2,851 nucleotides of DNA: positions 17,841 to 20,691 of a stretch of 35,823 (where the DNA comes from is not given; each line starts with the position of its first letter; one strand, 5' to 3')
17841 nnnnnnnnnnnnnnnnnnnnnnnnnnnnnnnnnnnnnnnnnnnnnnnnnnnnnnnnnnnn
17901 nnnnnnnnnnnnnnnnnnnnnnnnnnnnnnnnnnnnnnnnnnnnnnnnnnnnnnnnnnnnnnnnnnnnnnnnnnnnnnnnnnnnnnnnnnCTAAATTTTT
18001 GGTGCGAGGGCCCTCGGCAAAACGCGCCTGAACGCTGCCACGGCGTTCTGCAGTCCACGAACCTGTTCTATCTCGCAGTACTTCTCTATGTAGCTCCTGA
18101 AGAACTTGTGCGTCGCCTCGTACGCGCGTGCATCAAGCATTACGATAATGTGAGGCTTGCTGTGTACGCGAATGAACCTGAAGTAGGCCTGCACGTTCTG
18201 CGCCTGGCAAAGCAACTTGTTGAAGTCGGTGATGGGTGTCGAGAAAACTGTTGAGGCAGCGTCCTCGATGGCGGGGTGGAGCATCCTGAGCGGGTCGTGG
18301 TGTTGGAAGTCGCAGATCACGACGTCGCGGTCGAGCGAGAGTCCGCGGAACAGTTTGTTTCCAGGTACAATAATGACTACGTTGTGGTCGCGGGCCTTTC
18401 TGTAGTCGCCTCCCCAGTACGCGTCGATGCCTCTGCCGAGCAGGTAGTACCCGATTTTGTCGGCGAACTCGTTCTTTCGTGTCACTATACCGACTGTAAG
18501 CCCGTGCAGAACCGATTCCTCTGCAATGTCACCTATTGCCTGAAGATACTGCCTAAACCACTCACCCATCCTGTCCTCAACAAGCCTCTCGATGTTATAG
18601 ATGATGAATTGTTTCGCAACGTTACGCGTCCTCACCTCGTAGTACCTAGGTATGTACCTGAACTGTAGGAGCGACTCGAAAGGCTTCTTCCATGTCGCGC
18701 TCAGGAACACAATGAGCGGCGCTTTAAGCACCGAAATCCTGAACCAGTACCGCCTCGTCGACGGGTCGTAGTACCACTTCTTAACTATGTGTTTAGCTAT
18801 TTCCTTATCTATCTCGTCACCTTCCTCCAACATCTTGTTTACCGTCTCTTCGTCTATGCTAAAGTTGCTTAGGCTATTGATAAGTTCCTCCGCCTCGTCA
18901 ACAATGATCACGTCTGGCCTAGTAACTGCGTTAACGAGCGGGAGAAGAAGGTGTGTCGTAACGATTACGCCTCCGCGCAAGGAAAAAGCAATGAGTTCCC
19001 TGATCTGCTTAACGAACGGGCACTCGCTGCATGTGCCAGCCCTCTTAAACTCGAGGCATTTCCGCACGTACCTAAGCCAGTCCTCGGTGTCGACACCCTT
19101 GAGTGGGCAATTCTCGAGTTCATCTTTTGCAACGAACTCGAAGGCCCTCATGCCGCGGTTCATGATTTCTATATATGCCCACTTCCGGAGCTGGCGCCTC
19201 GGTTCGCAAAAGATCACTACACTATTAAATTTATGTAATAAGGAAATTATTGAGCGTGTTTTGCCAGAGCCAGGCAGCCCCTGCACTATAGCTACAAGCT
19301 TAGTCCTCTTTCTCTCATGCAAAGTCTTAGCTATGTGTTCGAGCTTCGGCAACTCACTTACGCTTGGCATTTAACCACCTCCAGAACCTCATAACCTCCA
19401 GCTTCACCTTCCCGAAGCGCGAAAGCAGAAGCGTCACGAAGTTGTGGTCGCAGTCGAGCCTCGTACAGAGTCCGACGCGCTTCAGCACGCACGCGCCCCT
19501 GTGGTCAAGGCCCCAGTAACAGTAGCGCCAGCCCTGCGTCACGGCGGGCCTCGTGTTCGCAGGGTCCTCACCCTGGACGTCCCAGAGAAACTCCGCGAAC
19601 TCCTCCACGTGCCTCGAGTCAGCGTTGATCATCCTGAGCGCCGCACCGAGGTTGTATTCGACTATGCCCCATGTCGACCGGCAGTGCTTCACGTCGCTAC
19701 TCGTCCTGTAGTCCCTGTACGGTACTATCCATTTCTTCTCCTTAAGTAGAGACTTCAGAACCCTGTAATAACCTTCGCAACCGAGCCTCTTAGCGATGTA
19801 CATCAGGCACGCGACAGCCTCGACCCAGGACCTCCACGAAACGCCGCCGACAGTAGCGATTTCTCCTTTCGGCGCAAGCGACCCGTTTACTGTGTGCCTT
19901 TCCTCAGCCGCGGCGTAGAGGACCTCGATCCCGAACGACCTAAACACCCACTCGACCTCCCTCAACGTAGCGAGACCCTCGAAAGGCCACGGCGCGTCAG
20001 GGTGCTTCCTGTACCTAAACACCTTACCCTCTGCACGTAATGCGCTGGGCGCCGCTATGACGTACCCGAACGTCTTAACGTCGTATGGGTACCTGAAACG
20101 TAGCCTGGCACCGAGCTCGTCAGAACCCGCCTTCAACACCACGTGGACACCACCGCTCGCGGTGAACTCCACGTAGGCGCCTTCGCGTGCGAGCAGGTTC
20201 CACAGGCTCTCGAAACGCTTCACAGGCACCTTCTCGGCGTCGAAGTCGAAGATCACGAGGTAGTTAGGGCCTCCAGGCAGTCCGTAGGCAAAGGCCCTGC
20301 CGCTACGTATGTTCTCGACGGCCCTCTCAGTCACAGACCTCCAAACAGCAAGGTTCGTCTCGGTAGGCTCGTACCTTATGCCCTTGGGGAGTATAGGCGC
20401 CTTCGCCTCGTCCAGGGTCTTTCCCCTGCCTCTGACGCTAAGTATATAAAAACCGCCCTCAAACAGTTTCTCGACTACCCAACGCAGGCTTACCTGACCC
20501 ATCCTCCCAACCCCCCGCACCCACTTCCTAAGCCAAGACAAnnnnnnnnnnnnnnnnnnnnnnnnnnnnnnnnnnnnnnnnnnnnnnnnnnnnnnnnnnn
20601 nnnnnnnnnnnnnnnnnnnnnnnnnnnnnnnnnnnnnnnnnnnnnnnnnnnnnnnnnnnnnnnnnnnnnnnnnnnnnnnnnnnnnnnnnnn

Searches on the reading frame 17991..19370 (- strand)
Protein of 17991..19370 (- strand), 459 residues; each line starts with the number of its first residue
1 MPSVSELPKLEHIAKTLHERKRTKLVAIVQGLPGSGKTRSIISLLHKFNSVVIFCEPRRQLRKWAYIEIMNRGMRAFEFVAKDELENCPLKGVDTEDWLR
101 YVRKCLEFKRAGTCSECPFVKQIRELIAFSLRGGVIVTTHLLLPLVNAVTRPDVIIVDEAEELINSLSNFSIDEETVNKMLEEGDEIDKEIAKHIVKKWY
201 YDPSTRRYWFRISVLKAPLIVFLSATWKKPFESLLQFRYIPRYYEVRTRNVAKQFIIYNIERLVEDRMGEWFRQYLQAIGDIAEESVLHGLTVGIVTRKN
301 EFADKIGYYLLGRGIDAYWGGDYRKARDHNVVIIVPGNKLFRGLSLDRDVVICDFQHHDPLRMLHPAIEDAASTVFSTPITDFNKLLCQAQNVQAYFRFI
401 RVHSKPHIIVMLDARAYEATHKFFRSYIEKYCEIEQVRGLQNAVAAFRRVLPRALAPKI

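Call 7: search_protein_families(library=pfam, proteins=[window:17991-19370:-], max_evalue=0.01)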
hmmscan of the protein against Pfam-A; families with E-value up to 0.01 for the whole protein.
window:17991-19370:- (459 aa): 3 families
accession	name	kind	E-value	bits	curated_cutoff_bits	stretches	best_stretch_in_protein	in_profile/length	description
PF13401.12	AAA_22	-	0.00023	21.9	27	1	22-168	3-97/130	AAA domain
PF13086.12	AAA_11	-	0.0047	17.2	27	0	13-49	10-42/257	AAA domain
PF04851.21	ResIII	-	0.0058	17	22.5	0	12-79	11-83/164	Type III restriction enzyme, res subunit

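Call 12: search_dna_similar(query=window:17991-19370:-, collection=phages, mode=protein, max_evalue=0.001)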
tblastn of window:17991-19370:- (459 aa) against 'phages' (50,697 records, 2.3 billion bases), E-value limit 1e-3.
No match.

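Call 17: find_homologous_proteins(query=window:17991-19370:-)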
Query window:17991-19370:- (459 aa): 2 proteins with E <= 0.001 among 8000 candidates.
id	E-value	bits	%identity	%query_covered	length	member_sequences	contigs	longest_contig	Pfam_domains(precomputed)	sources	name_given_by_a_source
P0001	0.0e+0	1052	100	100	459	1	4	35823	-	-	-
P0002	1.3e-14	72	27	94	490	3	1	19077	PF00270.36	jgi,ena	-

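Call 18: find_encoding_contigs(protein=P0001, flank=10000, max_places=10)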
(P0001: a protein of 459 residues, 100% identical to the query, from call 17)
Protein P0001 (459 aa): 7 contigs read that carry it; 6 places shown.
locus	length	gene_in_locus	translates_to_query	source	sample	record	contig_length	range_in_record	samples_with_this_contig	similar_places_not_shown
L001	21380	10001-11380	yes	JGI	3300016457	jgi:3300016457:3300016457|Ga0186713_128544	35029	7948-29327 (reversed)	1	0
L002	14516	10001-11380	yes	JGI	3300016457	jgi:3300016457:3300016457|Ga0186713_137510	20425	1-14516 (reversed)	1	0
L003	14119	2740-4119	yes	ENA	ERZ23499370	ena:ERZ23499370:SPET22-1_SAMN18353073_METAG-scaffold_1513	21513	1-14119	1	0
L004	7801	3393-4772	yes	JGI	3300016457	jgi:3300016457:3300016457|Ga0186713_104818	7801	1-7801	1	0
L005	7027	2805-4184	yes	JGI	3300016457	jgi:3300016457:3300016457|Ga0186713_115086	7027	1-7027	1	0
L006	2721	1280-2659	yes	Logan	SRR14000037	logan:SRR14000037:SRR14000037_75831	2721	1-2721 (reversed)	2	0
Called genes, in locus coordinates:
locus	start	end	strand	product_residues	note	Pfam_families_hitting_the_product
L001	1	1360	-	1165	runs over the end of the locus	-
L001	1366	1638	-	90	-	-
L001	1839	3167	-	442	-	-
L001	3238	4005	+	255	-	-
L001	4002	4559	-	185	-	-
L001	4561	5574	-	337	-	PF00534:Glycos_transf_1, PF13692:Glyco_trans_1_4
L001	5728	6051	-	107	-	-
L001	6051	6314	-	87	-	-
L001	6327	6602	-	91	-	-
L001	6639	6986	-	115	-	-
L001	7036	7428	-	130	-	-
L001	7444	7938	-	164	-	-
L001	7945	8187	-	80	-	-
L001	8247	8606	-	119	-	-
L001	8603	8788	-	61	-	-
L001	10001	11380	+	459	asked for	-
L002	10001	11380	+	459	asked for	-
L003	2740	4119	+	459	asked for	-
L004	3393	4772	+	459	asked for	-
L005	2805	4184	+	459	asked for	-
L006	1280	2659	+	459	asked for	-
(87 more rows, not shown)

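Call 19: find_encoding_contigs(protein=P0002, flank=10000, max_places=6)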
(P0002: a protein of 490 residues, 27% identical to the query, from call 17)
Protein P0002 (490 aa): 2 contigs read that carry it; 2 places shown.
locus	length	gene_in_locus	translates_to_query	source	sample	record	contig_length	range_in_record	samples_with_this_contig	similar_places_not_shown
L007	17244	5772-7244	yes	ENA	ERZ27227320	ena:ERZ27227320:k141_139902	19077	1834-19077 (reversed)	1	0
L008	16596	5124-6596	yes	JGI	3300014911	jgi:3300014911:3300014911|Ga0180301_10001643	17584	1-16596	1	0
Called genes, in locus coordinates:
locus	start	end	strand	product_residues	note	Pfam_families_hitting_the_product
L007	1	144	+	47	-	?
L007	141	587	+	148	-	PF01850:PIN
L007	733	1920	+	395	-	PF16795:Phage_integr_3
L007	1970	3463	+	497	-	-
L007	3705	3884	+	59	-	-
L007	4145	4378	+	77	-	-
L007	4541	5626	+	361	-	-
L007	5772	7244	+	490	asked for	PF00270:DEAD (weak)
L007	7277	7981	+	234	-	-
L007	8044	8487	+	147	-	-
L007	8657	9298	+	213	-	PF00239:Resolvase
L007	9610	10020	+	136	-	-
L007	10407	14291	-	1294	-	PF13086:AAA_11 (faint), PF00580:UvrD-helicase (weak), PF13245:AAA_19, PF13604:AAA_30, PF01443:Viral_helicase1 (weak), PF13538:UvrD_C_2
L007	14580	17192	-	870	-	PF09565:RE_NgoFVII (weak), PF13091:PLDc_2, PF00614:PLDc (weak)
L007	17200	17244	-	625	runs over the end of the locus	?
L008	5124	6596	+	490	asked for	PF00270:DEAD (weak)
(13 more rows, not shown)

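Call 25: find_related_loci(query=window:17991-19370:-, collection=viral_contigs, flank=6000)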
Query window:17991-19370:- (459 aa) in viral_contigs; peptide patterns used: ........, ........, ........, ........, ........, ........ (x = any residue, [..] = any of these).
5 stretches matched a pattern, but none encodes a relative of the query by tblastn (E <= 1e-3).

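Call 36: search_protein_representatives(protein=window:17991-19370:-)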
Query: 459 residues. Proteins with E-value up to 0.001 (for the whole library): 45; up to 1e-10: 26; up to 1e-30: 6. The best 45 are listed.
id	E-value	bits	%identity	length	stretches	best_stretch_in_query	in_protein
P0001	0.0e+00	1051.7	100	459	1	1-459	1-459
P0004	6.7e-46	173.4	40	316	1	7-302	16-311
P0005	8.1e-43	163.2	35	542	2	273-450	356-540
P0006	4.2e-41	157.6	33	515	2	105-435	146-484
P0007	1.2e-34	136.3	32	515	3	75-368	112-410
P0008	7.8e-34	133.6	37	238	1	213-441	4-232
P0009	1.7e-25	106.2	31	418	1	23-430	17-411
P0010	2.1e-18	82.8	25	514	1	24-443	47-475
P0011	3.1e-18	82.2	29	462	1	26-428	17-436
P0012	5.4e-18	81.4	29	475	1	26-447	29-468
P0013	1.8e-17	79.7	26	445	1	24-432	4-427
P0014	3.5e-17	78.7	31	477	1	51-440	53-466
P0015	5.3e-17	78.2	31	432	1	25-423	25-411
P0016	6.5e-16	74.6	30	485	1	28-435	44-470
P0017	7.7e-15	71.0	29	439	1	28-440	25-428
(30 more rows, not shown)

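Call 37: find_encoding_contigs(protein=P0006, flank=6000, max_places=4)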
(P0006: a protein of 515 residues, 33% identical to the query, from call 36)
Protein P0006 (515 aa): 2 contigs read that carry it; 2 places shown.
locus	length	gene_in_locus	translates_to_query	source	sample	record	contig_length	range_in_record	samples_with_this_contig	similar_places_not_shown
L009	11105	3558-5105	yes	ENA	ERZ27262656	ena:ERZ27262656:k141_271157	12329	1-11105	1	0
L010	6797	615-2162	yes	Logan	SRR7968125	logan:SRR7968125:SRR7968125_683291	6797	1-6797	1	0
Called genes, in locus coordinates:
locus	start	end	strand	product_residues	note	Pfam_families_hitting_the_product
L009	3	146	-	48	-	?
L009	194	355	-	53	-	-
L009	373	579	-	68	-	-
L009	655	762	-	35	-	-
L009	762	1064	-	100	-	-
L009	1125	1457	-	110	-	-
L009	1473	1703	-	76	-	-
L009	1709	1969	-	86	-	-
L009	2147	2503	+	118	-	-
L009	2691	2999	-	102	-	-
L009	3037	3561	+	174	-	-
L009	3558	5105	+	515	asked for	-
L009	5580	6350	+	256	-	-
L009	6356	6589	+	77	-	PF12728:HTH_17 (weak)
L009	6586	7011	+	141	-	-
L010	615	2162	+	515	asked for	-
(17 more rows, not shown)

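Call 38: find_encoding_contigs(protein=P0005, flank=6000, max_places=4)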
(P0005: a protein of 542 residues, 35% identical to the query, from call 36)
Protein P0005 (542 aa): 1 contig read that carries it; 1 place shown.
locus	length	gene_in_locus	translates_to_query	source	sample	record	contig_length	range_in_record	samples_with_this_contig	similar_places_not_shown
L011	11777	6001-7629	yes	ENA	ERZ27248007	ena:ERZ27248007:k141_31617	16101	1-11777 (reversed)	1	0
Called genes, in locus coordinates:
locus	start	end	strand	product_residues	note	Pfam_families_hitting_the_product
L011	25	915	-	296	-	-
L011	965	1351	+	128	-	-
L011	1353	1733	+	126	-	-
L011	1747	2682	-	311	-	-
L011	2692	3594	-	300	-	-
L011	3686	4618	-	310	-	-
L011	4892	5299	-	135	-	-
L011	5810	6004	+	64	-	-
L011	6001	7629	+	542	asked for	-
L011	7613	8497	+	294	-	-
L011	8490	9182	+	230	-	-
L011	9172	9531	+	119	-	-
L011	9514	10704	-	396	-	PF07282:Cas12f1-like_TNB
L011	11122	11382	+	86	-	-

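Call 41: find_encoding_contigs(protein=P0004, flank=8000, max_places=4)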
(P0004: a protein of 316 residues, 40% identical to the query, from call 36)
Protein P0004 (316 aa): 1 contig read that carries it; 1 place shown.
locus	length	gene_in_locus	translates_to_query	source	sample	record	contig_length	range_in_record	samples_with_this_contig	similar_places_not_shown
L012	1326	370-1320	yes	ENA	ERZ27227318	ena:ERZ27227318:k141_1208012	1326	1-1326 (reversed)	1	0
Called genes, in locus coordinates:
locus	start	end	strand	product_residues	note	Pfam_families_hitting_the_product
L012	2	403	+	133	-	?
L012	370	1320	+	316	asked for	-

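Call 42: find_encoding_contigs(protein=P0007, flank=8000, max_places=4)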
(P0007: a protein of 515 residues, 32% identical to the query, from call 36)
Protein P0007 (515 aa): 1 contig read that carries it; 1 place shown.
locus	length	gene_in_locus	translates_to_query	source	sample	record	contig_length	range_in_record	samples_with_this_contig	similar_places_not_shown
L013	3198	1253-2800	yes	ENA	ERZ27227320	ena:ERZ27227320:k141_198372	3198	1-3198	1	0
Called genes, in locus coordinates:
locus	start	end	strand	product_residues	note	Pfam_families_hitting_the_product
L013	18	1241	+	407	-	-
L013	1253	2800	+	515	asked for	-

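Call 43: find_encoding_contigs(protein=P0008, flank=8000, max_places=4)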
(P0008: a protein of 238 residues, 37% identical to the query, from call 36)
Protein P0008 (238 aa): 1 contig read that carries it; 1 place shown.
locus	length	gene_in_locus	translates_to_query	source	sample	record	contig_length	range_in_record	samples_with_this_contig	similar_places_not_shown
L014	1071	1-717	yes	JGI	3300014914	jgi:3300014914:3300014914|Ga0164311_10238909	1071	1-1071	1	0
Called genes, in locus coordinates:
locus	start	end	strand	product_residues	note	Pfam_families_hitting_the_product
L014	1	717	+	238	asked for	?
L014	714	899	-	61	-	-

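Call 64: find_related_loci(query=A2, collection=metagenome_contigs, flank=5000)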
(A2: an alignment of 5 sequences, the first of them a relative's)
Query A2 (459 aa) in metagenome_contigs; peptide patterns used: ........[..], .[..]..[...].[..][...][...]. (x = any residue, [..] = any of these).
130 stretches matched a pattern; 4 encode a relative of the query (tblastn E <= 1e-3); 4 distinct loci.
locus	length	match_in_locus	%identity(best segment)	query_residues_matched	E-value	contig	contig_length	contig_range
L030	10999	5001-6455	28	28-451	4e-50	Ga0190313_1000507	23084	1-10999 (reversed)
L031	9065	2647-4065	28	10-432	2e-49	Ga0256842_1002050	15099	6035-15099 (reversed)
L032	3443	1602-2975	28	21-432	6e-42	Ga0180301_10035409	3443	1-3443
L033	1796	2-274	40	349-440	6e-14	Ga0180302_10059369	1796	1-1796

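Call 85: search_solved_structures(query=A1, max_evalue=1)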
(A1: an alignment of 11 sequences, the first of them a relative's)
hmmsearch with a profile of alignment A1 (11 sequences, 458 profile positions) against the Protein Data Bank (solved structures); distinct sequences matched with E-value up to 1: 108 (the best 60 are shown).
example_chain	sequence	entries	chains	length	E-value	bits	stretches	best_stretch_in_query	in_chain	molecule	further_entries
4b3f_X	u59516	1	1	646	0.0012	21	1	24-72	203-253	DNA-BINDING PROTEIN SMUBP-2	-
4b3g_A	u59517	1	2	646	0.0014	20.7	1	24-72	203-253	DNA-BINDING PROTEIN SMUBP-2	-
6eph_B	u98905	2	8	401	0.002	20.2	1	19-57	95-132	Zeta_1 toxin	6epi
2xzo_A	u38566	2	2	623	0.0036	19.4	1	8-86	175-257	REGULATOR OF NONSENSE TRANSCRIPTS 1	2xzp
2gjk_A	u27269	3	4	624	0.0036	19.4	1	8-86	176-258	Regulator of nonsense transcripts 1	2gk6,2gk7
6ej5_A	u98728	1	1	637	0.0037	19.4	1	8-86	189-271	Regulator of nonsense transcripts 1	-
2wjv_A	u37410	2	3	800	0.0052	18.9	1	8-86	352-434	REGULATOR OF NONSENSE TRANSCRIPTS 1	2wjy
9qwn_A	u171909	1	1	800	0.0052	18.9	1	8-86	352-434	Isoform 2 of Regulator of nonsense transcripts 1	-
4xgu_A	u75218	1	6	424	0.0058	18.7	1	5-145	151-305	Putative pachytene checkpoint protein 2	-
6y32_A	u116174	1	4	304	0.011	17.8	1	1-59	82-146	Signal recognition particle 54 kDa protein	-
6y2z_A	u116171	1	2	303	0.011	17.8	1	1-59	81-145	Signal recognition particle 54 kDa protein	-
8s35_M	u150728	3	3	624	0.011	17.7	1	129-184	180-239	DEAD/DEAH box helicase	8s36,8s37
9erd_A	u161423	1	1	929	0.011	17.7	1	17-69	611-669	Schlafen family member 11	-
7zel_A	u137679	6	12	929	0.011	17.7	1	17-69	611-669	Schlafen family member 11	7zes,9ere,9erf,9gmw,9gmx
7zep_A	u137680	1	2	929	0.011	17.7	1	17-69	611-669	Schlafen family member 11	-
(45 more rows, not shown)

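Call 86: search_protein_families(library=ncbifam, proteins=[window:17991-19370:-], max_evalue=0.1)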
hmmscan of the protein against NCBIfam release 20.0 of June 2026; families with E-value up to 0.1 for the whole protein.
window:17991-19370:- (459 aa): 0 families

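Call 87: search_protein_families(library=phrogs, proteins=[window:17991-19370:-], max_evalue=0.01)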
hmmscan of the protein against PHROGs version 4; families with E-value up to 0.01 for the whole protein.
window:17991-19370:- (459 aa): 1 family
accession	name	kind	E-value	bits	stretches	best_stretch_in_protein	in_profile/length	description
phrog_2467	-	unknown function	0.0024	17.9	0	20-79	4-65/502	-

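Call 93: predict_structure(alignment_id=A2)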
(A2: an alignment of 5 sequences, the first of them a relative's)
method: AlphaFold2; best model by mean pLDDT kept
length: 459 residues; sequences in the alignment: 5
mean_pLDDT: 78.0   pTM: 0.78
mean pLDDT of the five models: 78.0, 74.9, 72.6, 56.4, 46.8
residues with pLDDT >= 90: 65; 70-90: 297; 50-70: 82; < 50: 15
segments of 3 or more residues with pLDDT < 50: 1-8, 336-339
pLDDT, mean of each block of 10 residues (from residue 1): 42 61 75 76 70 65 76 80 79 69 83 82 85 79 78 82 78 93 93 90 89 71 85 67 77 91 65 83 89 73 77 78 70 57 62 73 77 78 87 76 82 89 89 93 94 75
secondary structure, 60 per line:
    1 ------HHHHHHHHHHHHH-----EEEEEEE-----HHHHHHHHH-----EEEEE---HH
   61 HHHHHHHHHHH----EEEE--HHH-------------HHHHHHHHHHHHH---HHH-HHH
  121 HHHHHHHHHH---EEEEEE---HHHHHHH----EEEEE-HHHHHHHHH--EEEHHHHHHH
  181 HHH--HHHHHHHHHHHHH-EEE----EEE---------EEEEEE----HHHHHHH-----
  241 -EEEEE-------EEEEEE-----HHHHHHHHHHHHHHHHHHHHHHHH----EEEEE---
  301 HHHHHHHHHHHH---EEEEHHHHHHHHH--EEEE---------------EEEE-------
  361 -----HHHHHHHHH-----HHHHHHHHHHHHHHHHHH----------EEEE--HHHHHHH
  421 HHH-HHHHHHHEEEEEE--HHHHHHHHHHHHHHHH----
elements in order: H7-19 E25-31 H37-45 E51-55 H59-71 E76-79 H98-110 H118-130 E134-139 H143-149 E154-158 H160-168 E171-173 H174-183 H186-198 E200-202 E207-209 E219-224 H229-235 E242-246 E254-259 H265-288 E293-297 H301-312 E316-319 H320-328 E331-334 E350-353 H366-374 H380-397 E408-411 H414-423 H425-431 E432-437 H440-455

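Call 97: fold_search(model_id=the predicted structure, library=pdb)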
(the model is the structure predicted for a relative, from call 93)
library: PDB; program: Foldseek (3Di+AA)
matches with E <= 10: 1313; with E <= 0.001: 185
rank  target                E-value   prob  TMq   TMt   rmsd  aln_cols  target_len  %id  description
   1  8rev_A                1.3e-10  1.00  0.65  0.45   7.4       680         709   13  Structure of XPD stalled at a Y-fork DNA containing a interstrand crosslink (released 2024-05-29)
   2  9ii8_A                4.5e-10  1.00  0.57  0.32   9.7       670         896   12  Crystal structure of Staphylococcus aureus DinG protein in complex with ssDNA (released 2025-06-25)
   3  3crv                  1.0e-09  1.00  0.54  0.47   9.3       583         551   14  XPD_Helicase (released 2008-06-10)
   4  2fdc_A                4.2e-09  1.00  0.44  0.40  13.8       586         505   13  Structural Basis of DNA Damage Recognition and Processing by UvrB: crystal structure of a UvrB/DNA complex (released 2006-03-14)
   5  9p55                  6.9e-09  1.00  0.58  0.45   8.3       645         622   12  Structure of DNA-free long form XPD from Thermoplasma acidophilum (released 2026-01-21)
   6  1c4o                  6.9e-09  1.00  0.46  0.42  12.8       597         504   10  CRYSTAL STRUCTURE OF THE DNA NUCLEOTIDE EXCISION REPAIR ENZYME UVRB FROM THERMUS THERMOPHILUS (released 2000-07-26)
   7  1d2m                  1.4e-08  1.00  0.47  0.40  12.9       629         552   11  UVRB PROTEIN OF THERMUS THERMOPHILUS HB8; A NUCLEOTIDE EXCISION REPAIR ENZYME (released 2000-03-22)
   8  6fws_B                1.4e-08  1.00  0.57  0.41  10.1       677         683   13  Structure of DinG in complex with ssDNA and ADPBeF (released 2018-12-19)
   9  6fwr_A                4.9e-08  1.00  0.56  0.39   9.7       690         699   13  Structure of DinG in complex with ssDNA (released 2018-12-19)
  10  4b3g_B                4.9e-08  1.00  0.35  0.28  11.7       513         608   13  crystal structure of Ighmbp2 helicase in complex with RNA (released 2012-09-26)
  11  2vsf                  1.1e-07  1.00  0.46  0.38  12.3       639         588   14  Structure of XPD from Thermoplasma acidophilum (released 2008-07-08)
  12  4b3g_A                1.5e-07  1.00  0.35  0.28  12.0       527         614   13  crystal structure of Ighmbp2 helicase in complex with RNA (released 2012-09-26)
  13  5h8w_A                1.8e-07  1.00  0.49  0.40  12.0       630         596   13  XPD mechanism (released 2016-01-13)
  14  9pd3_B                2.0e-07  1.00  0.62  0.44   8.4       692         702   12  NER dual incision complex - DuIS (released 2026-02-18)
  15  3pew_A                2.4e-07  1.00  0.46  0.52   8.5       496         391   13  S. cerevisiae Dbp5 L327V bound to RNA and ADP BeF3 (released 2011-03-23)
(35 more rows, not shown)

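Call 102: find_encoding_contigs(protein=P0009, flank=5000, max_places=3)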
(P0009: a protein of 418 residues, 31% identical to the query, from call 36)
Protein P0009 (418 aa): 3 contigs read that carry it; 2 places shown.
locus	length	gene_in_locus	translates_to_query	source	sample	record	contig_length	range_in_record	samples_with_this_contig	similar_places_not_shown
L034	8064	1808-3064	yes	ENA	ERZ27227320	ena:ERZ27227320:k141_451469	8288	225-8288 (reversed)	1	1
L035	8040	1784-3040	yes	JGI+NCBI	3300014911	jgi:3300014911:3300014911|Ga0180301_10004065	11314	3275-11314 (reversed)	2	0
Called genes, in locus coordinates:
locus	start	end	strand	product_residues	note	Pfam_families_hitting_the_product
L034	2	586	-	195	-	?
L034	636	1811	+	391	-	-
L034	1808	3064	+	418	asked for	-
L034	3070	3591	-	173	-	-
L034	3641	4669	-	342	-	PF13230:GATase_4, PF13522:GATase_6 (weak)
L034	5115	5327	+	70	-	-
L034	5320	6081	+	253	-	-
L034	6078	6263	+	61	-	-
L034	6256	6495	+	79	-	-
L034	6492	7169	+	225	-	PF13456:RVT_3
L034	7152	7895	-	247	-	PF03796:DnaB_C (weak), PF06745:ATPase, PF13481:AAA_25, PF23442:DUF7125 (weak)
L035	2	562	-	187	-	?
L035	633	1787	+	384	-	-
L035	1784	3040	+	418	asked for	-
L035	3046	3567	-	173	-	-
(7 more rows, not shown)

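Call 103: find_encoding_contigs(protein=P0011, flank=5000, max_places=3)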
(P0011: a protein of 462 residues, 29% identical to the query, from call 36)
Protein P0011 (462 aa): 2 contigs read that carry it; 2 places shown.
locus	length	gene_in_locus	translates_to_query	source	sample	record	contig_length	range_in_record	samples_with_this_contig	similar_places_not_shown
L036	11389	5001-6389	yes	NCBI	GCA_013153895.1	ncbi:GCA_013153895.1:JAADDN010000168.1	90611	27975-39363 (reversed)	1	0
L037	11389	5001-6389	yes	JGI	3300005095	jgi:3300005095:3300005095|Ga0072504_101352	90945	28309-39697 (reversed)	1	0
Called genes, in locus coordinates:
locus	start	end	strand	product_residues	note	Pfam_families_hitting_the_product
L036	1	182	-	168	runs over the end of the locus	PF22769:DCD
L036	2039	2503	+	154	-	-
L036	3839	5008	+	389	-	-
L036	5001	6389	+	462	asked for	PF00270:DEAD (faint)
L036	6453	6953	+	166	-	-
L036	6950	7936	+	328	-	-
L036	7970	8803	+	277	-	-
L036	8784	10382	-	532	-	PF00270:DEAD (faint), PF04851:ResIII (weak), PF13307:Helicase_C_2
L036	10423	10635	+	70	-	-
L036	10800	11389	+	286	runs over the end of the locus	PF08271:Zn_Ribbon_TF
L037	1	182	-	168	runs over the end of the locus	PF22769:DCD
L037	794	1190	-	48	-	-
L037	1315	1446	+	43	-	-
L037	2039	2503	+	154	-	-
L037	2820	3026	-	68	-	-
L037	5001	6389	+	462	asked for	PF00270:DEAD (faint)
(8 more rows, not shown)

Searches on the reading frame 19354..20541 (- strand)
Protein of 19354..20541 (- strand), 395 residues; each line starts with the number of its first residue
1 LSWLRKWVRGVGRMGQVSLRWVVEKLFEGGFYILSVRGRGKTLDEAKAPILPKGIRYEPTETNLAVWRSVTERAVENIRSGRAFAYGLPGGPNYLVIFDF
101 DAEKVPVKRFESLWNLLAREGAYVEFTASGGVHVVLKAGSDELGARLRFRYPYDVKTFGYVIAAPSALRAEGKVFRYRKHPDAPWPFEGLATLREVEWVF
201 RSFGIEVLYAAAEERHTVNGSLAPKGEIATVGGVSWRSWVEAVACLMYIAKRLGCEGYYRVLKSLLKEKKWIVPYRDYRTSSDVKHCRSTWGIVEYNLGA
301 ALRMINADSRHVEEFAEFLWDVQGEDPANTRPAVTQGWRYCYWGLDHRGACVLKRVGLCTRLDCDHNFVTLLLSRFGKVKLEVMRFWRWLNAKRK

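Call 7: search_protein_families(library=pfam, proteins=[window:19354-20541:-], max_evalue=0.01)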
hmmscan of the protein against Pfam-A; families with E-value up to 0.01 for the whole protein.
window:19354-20541:- (395 aa): 1 family
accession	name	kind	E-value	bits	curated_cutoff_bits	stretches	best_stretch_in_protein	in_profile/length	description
PF09250.16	Prim-Pol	-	5.4e-06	27.4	22.8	1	46-179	18-147/158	Bifunctional DNA primase/polymerase, N-terminal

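Call 26: find_related_loci(query=window:19354-20541:-, collection=viral_contigs, flank=6000)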
Query window:19354-20541:- (395 aa) in viral_contigs; peptide patterns used: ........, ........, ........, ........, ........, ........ (x = any residue, [..] = any of these).
1 stretches matched a pattern, but none encodes a relative of the query by tblastn (E <= 1e-3).

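Call 86: search_protein_families(library=ncbifam, proteins=[window:19354-20502:-], max_evalue=0.1)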
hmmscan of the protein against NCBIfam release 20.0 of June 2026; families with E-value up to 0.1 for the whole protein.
window:19354-20502:- (382 aa): 0 families

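Call 87: search_protein_families(library=phrogs, proteins=[window:19354-20502:-], max_evalue=0.01)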
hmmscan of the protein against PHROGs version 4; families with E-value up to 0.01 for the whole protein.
window:19354-20502:- (382 aa): 0 families

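Call 101: find_homologous_proteins(query=window:19354-20502:-, max_evalue=0.00001)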
Query window:19354-20502:- (382 aa): 1 proteins with E <= 0.00001 among 7107 candidates.
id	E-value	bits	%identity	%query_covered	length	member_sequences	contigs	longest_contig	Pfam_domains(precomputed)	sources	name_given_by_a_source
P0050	3.3e-263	891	100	100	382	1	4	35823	PF09250.17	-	-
